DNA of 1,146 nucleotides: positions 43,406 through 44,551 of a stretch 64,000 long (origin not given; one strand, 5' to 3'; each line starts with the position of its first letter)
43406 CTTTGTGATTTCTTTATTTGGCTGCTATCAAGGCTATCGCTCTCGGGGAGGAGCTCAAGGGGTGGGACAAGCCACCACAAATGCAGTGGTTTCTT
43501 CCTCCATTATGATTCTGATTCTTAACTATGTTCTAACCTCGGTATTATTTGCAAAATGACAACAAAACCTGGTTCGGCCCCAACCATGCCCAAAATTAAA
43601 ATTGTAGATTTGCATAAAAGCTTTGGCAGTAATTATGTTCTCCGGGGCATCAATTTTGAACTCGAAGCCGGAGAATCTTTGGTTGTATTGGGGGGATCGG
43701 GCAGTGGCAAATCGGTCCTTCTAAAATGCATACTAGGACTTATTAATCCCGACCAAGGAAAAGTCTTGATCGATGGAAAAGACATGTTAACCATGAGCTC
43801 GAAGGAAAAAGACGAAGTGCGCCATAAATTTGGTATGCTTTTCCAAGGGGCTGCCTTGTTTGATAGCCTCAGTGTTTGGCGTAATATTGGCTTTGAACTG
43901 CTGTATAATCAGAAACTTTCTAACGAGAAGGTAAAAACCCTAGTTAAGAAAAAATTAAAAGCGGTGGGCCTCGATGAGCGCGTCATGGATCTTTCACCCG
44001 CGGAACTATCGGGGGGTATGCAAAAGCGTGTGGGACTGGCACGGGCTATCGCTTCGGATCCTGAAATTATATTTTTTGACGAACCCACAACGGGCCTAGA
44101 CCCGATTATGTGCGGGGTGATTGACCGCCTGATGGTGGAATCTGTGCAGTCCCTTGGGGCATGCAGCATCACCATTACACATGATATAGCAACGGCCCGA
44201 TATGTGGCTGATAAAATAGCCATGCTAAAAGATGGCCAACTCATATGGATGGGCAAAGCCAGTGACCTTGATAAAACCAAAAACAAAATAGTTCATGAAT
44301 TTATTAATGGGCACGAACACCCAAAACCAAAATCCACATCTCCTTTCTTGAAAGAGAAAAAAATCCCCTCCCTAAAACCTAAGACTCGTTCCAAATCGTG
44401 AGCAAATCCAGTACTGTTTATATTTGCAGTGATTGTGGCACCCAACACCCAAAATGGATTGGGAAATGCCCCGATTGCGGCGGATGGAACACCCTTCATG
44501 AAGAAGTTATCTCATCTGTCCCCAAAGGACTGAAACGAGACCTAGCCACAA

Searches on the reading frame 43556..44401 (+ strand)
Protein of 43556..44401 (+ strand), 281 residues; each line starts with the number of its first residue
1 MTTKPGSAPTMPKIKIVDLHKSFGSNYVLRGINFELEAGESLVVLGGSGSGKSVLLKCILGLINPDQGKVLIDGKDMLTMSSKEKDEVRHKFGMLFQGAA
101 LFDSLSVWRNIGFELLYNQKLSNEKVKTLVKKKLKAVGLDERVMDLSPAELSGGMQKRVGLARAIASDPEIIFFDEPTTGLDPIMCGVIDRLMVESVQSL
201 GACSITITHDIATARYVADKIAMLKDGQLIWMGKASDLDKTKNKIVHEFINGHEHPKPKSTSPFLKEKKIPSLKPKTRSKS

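Call 63: search_protein_families(library=pfam, proteins=[window:43556-44401:+], max_evalue=0.001)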
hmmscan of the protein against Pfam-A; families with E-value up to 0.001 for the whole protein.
window:43556-44401:+ (281 aa): 2 families
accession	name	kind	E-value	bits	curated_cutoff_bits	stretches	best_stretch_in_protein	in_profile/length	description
PF00005.33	ABC_tran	-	9.8e-35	120.6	25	1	29-179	1-137/137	ABC transporter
PF13304.12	AAA_21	-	1.7e-07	32.1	27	0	146-195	233-281/304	AAA domain, putative AbiEii toxin, Type IV TA system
